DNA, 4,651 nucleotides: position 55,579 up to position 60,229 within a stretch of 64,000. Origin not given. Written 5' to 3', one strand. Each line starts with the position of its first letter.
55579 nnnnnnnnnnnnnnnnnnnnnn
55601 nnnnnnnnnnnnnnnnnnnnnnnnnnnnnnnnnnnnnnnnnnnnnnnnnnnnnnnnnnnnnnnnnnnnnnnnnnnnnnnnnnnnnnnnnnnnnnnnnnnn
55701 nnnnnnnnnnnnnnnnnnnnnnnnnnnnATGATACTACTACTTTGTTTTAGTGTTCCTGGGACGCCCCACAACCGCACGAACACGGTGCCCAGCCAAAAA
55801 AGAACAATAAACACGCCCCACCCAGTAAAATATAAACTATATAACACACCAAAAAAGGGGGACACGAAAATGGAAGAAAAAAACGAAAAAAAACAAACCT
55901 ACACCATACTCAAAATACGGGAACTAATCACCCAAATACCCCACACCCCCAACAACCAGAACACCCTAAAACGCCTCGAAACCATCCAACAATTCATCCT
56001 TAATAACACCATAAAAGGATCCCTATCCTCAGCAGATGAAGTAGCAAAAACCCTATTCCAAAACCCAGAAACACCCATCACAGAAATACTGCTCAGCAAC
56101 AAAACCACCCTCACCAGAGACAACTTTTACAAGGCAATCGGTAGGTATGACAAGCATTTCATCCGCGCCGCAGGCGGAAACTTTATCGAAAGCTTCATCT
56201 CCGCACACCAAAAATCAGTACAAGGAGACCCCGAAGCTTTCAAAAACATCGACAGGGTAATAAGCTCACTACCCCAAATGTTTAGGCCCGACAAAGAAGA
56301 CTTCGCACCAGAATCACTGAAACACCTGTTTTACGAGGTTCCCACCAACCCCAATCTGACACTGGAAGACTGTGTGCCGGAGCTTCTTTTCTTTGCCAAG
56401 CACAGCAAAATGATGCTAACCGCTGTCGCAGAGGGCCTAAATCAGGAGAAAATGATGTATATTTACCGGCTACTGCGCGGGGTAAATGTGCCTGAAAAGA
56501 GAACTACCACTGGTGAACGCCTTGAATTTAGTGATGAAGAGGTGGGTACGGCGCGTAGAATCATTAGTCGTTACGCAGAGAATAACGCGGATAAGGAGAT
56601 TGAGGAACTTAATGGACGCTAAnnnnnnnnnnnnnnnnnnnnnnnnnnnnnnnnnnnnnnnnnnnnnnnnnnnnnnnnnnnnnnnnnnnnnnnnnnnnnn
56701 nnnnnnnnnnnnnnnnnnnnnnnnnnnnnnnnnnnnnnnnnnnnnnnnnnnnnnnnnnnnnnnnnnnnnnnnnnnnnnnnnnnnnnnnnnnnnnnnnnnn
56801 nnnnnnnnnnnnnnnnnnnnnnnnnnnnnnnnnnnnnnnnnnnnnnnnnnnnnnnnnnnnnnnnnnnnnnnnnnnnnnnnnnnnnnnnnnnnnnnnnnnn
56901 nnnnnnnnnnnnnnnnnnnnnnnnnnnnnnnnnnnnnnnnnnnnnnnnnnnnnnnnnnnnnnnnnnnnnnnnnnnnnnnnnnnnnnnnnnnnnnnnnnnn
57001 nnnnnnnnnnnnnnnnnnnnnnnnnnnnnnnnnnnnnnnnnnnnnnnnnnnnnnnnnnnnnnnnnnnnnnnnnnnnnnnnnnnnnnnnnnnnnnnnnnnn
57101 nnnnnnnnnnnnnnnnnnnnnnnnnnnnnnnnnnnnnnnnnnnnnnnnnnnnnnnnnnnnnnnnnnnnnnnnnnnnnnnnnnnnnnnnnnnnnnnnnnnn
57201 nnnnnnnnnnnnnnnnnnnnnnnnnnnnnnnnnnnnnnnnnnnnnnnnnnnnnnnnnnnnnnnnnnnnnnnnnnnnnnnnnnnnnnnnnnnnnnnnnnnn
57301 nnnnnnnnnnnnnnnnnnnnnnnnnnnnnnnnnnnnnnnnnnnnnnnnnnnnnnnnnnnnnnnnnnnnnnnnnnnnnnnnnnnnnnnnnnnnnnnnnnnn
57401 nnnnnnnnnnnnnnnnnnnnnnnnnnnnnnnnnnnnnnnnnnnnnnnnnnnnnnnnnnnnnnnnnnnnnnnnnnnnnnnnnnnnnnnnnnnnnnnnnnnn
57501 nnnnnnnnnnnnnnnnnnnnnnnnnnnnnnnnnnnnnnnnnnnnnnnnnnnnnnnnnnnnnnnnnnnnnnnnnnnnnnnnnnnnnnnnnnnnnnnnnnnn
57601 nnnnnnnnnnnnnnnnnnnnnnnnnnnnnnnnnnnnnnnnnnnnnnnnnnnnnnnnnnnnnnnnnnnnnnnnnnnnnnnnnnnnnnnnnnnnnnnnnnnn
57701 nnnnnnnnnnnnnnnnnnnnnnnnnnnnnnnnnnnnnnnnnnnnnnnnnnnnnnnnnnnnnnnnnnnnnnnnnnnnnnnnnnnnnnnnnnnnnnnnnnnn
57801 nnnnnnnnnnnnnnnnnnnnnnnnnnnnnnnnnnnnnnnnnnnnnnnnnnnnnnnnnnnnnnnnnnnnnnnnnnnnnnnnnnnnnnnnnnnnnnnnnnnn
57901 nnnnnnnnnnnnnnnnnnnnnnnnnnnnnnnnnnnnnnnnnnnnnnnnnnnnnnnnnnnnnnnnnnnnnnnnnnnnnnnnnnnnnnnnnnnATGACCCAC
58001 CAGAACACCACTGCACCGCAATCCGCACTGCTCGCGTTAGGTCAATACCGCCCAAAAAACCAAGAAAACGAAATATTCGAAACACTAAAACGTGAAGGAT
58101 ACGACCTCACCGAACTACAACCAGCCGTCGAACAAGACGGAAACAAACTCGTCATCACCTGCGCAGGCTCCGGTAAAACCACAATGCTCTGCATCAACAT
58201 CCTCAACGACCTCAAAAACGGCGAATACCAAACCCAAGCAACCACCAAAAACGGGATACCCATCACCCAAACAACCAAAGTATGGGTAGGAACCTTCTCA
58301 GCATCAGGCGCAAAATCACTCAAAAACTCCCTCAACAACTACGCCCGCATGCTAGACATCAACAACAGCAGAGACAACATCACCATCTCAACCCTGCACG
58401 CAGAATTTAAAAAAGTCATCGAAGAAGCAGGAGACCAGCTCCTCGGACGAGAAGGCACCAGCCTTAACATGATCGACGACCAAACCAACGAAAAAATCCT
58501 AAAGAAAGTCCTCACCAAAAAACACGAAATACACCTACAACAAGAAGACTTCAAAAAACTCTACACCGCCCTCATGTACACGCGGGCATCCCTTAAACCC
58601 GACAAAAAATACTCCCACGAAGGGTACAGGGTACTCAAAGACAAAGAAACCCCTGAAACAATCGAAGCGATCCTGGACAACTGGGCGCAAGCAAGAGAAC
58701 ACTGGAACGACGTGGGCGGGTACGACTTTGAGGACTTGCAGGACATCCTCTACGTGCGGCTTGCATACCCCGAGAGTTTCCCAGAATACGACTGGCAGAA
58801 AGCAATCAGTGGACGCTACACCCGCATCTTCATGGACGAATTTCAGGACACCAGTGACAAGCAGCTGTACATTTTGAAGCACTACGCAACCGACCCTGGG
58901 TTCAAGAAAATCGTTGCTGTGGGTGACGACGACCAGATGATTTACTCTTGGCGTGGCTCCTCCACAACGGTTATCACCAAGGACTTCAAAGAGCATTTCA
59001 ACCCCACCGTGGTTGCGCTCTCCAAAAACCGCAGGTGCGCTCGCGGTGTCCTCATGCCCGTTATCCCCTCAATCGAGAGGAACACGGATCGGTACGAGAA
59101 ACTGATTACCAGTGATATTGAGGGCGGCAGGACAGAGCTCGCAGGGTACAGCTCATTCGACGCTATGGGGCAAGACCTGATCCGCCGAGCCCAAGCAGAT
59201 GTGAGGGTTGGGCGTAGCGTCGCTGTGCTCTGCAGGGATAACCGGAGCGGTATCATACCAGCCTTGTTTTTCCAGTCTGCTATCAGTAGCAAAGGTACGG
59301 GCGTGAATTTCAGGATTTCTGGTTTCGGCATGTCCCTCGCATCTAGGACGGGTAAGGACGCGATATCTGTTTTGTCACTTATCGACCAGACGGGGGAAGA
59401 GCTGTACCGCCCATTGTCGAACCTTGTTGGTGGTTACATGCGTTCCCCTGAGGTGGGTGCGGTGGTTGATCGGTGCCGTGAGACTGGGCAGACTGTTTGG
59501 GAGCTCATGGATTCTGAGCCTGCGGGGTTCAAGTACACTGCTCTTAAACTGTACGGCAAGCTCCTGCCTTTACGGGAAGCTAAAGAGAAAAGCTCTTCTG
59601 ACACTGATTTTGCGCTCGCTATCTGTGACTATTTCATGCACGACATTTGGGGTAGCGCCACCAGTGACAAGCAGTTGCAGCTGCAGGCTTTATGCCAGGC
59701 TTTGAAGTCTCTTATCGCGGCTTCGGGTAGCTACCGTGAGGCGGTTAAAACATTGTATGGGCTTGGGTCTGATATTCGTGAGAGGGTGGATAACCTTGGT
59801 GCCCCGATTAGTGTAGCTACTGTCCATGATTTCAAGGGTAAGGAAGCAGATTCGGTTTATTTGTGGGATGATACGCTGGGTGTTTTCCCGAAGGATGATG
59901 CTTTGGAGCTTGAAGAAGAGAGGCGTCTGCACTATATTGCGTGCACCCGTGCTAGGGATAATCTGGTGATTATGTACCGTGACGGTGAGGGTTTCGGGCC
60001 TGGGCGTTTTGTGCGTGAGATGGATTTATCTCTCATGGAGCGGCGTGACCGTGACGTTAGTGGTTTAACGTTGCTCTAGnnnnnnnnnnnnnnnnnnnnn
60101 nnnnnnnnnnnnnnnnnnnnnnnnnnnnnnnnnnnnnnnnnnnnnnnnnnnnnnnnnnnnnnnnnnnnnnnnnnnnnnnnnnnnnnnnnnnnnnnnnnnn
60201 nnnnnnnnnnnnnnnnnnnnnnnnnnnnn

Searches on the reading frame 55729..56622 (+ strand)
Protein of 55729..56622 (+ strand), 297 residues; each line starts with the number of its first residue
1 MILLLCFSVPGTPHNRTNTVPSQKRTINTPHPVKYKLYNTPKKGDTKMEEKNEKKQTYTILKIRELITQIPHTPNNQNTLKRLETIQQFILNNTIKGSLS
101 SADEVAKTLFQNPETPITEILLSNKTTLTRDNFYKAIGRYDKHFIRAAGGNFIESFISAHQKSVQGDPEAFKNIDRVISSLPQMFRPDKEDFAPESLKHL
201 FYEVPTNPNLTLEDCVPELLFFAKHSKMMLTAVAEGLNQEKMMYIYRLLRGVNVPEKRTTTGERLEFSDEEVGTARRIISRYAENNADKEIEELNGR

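Call 7: search_protein_families(library=pfam, proteins=[window:55729-56622:+], max_evalue=0.01)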
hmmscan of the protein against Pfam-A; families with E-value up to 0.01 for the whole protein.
window:55729-56622:+ (297 aa): 0 families

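Call 15: search_protein_families(library=phrogs, proteins=[window:55729-56622:+], max_evalue=0.001)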
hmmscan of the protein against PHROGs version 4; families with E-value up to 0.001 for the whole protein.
window:55729-56622:+ (297 aa): 0 families

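Call 48: search_solved_structures(query=window:55870-56622:+, max_evalue=10)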
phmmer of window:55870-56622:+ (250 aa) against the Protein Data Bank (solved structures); distinct sequences matched with E-value up to 10: 1.
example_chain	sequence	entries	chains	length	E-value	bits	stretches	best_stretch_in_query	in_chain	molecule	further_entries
7dgu_A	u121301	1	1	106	1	12.2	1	110-154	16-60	de novo designed protein H4A1R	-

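Call 49: search_protein_families(library=pfam, proteins=[window:55870-56622:+], max_evalue=5)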
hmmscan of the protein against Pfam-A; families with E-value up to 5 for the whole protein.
window:55870-56622:+ (250 aa): 0 families

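Call 67: search_solved_structures(query=A5, max_evalue=10, show_alignments=2)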
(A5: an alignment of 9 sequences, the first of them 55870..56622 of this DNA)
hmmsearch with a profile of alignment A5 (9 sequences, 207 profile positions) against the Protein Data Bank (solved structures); distinct sequences matched with E-value up to 10: 2.
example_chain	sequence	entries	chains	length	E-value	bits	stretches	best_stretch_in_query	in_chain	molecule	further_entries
7dww_B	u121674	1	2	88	0.13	15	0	59-90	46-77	msDPBB_sym2 protein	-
7myf_B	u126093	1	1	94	0.13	15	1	110-159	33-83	Ubiquitin variant UbV.k.1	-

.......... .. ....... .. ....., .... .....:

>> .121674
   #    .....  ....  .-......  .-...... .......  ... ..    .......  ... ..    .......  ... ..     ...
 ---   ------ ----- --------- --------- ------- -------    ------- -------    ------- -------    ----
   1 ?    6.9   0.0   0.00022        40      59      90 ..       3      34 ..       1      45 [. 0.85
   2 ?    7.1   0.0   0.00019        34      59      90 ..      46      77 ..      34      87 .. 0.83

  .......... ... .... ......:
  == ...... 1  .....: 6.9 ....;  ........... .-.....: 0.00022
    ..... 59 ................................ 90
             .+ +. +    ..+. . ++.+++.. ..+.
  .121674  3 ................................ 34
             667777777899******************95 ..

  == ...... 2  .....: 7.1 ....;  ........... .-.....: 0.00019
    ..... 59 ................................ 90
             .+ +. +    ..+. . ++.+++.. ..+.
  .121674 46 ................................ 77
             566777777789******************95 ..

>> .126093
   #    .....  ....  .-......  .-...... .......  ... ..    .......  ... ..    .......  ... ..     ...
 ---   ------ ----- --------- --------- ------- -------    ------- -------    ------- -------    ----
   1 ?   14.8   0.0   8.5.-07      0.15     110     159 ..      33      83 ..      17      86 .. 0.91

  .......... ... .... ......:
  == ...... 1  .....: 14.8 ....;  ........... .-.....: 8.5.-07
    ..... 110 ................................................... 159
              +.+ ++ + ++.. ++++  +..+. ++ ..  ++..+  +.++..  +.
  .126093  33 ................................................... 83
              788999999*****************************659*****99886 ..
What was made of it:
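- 55870..56622 (+): Conserved upstream gene 1 (250 aa; ~200-213 aa in other lineages); function unknown; carries a helix-turn-helix-looking segment (read by eye). No family hit (calls 7, 48, 49, 67).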

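Call 93: predict_structure(alignment_id=A7)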
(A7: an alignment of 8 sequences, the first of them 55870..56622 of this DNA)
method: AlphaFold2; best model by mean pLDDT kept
length: 250 residues; sequences in the alignment: 8
mean_pLDDT: 46.8   pTM: 0.38
mean pLDDT of the five models: 46.8, 42.9, 42.7, 41.6, 40.1
residues with pLDDT >= 90: 0; 70-90: 17; 50-70: 70; < 50: 163
segments of 3 or more residues with pLDDT < 50: 1-103, 130-147, 179-185, 205-217, 234-250
pLDDT, mean of each block of 10 residues (from residue 1): 31 32 31 43 41 41 39 32 39 36 47 55 54 40 45 60 71 58 53 74 48 43 62 48 44
secondary structure, 60 per line:
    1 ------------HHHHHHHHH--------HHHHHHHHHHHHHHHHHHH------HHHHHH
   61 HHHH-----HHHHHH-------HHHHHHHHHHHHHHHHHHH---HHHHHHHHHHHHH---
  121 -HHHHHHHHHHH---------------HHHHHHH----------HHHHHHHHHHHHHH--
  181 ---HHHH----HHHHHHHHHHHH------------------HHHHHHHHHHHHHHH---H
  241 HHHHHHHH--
elements in order: H13-21 H30-48 H55-64 H70-75 H83-101 H105-117 H122-132 H148-154 H165-178 H184-187 H192-203 H222-236 H240-248
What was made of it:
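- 55870..56622 (+): AlphaFold2 pLDDT 47 (call 93).
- On Iteron-type theta replication origin: AlphaFold2 on the 250-aa protein gave pLDDT 47 (call 93).
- The AlphaFold2 model is unusable (pLDDT 47, call 93).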

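Call 104: fold_search(model_id=the predicted structure, library=pdb)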
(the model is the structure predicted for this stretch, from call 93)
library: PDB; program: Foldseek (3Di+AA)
matches with E <= 10: 28; with E <= 0.001: 0
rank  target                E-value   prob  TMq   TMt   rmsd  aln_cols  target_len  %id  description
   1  6yvh_F                1.1e+00  0.10  0.15  0.14  20.8       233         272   10  CWC22-CWC27-EIF4A3 Complex (released 2020-05-13)
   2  2nox_J                2.6e+00  0.04  0.14  0.14  23.5       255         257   12  Crystal structure of tryptophan 2,3-dioxygenase from Ralstonia metallidurans (released 2006-12-19)
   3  5mps_H                2.7e+00  0.08  0.17  0.12  19.5       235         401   14  Structure of a spliceosome remodeled for exon ligation (released 2017-01-18)
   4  6vq6_R                3.3e+00  0.04  0.13  0.14  16.5       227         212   10  Mammalian V-ATPase from rat brain - composite model of rotational state 1 bound to ADP and SidK (built from focused re (released 2020-03-18)
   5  2nox_B                3.6e+00  0.04  0.18  0.17  26.4       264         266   12  Crystal structure of tryptophan 2,3-dioxygenase from Ralstonia metallidurans (released 2006-12-19)
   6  6vq6_Q                4.1e+00  0.02  0.11  0.12  17.3       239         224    8  Mammalian V-ATPase from rat brain - composite model of rotational state 1 bound to ADP and SidK (built from focused re (released 2020-03-18)
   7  2nox_F                4.5e+00  0.02  0.14  0.14  23.7       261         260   13  Crystal structure of tryptophan 2,3-dioxygenase from Ralstonia metallidurans (released 2006-12-19)
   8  2nox_G                4.9e+00  0.03  0.17  0.16  23.4       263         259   11  Crystal structure of tryptophan 2,3-dioxygenase from Ralstonia metallidurans (released 2006-12-19)
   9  7a5p_T                5.6e+00  0.05  0.16  0.16  17.9       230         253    9  Human C Complex Spliceosome - Medium-resolution PERIPHERY (released 2020-10-14)
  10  6e9z_A                5.6e+00  0.02  0.15  0.15  17.4       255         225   17  DHF119 filament (released 2018-11-21)
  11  8xje_B                5.9e+00  0.06  0.18  0.25  14.2       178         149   15  Crystal structure of the YqeY protein from Campylobacter jejuni (released 2024-05-22)
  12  2nox_D                5.9e+00  0.03  0.17  0.17  24.6       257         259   13  Crystal structure of tryptophan 2,3-dioxygenase from Ralstonia metallidurans (released 2006-12-19)
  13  1eku_A                5.9e+00  0.02  0.15  0.15  15.5       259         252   10  CRYSTAL STRUCTURE OF A BIOLOGICALLY ACTIVE SINGLE CHAIN MUTANT OF HUMAN IFN-GAMMA (released 2000-09-01)
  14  8xje_C                6.2e+00  0.06  0.17  0.24  13.7       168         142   16  Crystal structure of the YqeY protein from Campylobacter jejuni (released 2024-05-22)
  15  1quu                  6.2e+00  0.01  0.12  0.12  30.1       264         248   11  CRYSTAL STRUCTURE OF TWO CENTRAL SPECTRIN-LIKE REPEATS FROM ALPHA-ACTININ (released 1999-08-20)
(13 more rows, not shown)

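Call 117: search_protein_families(library=ncbifam, proteins=[window:55870-56622:+], max_evalue=1)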
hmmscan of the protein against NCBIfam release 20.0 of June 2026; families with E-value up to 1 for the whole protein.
window:55870-56622:+ (250 aa): 1 family
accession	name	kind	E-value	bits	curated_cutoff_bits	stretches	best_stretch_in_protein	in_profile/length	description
NF048013.1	toxin_DarT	equivalog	0.094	12.4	150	1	156-188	48-78/204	type II toxin-antitoxin system toxin DNA ADP-ribosyl transferase DarT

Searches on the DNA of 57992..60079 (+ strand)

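Call 108: search_rna_families(sources=[L108, L109, L112, L113, L115, L116], threshold=gathering)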
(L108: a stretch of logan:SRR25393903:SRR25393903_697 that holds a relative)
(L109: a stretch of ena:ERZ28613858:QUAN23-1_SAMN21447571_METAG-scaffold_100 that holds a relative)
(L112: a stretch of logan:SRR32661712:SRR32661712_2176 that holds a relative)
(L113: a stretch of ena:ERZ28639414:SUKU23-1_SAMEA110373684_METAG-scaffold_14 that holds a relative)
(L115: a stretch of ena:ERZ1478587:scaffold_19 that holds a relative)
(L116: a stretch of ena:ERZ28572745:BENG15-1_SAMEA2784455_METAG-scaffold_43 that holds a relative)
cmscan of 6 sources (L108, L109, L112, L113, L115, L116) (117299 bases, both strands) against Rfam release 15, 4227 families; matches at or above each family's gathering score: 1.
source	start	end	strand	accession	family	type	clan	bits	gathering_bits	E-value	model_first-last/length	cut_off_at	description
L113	6195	6266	+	RF00005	tRNA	Gene; tRNA;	CL00001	62.2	29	7.9e-11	1-71/71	no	tRNA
